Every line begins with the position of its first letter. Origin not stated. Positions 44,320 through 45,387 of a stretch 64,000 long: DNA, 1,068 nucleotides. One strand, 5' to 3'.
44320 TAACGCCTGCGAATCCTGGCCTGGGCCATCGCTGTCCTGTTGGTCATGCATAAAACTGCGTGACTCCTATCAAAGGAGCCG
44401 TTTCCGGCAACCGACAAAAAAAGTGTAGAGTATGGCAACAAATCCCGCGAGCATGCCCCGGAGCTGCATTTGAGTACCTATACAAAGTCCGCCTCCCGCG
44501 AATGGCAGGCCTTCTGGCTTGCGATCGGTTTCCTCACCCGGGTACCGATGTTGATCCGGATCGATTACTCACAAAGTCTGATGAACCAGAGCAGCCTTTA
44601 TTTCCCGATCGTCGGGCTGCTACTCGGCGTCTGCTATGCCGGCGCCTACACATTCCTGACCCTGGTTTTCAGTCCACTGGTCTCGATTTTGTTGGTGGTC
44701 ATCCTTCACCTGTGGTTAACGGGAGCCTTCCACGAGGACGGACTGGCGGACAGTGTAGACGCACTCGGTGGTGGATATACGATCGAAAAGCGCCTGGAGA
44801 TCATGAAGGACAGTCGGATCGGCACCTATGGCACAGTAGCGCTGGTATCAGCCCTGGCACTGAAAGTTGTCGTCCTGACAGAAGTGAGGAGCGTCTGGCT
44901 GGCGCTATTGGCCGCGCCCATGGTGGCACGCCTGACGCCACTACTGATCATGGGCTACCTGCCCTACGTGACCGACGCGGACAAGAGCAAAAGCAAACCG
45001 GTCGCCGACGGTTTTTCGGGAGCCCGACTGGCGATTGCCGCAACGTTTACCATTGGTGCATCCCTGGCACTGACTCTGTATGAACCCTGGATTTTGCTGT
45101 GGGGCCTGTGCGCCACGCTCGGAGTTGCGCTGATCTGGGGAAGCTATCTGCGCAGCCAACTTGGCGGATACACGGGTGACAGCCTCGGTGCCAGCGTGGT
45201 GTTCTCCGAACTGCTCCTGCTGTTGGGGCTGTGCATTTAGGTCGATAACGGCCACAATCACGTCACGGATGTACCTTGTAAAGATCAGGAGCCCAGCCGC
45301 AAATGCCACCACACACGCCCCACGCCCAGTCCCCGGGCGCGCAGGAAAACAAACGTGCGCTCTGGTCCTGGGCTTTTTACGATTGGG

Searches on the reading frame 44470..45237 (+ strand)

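Call 36: search_protein_families(library=ncbifam, proteins=[window:44470-45237:+], max_evalue=0.01)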
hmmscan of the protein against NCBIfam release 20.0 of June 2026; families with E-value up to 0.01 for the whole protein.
window:44470-45237:+ (256 aa): 6 families
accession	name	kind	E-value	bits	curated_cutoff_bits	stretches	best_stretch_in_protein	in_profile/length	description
NF001277.0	PRK00235.1-3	equivalog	7.8e-69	232.1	273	1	10-254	3-249/255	adenosylcobinamide-GDP ribazoletransferase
TIGR00317.1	cobS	equivalog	4e-35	121.8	110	1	13-254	3-241/241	adenosylcobinamide-GDP ribazoletransferase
NF001278.0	PRK00235.1-5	equivalog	6.2e-35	121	252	1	12-255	2-242/246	adenosylcobinamide-GDP ribazoletransferase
NF001276.0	PRK00235.1-2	equivalog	5.8e-34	117.7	322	1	18-255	13-257/260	adenosylcobinamide-GDP ribazoletransferase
NF001279.0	PRK00235.2-1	equivalog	2.3e-15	56.9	282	1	16-252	6-242/248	adenosylcobinamide-GDP ribazoletransferase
NF001282.0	PRK00235.2-4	equivalog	4.2e-13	49.2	342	1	43-159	53-172/286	adenosylcobinamide-GDP ribazoletransferase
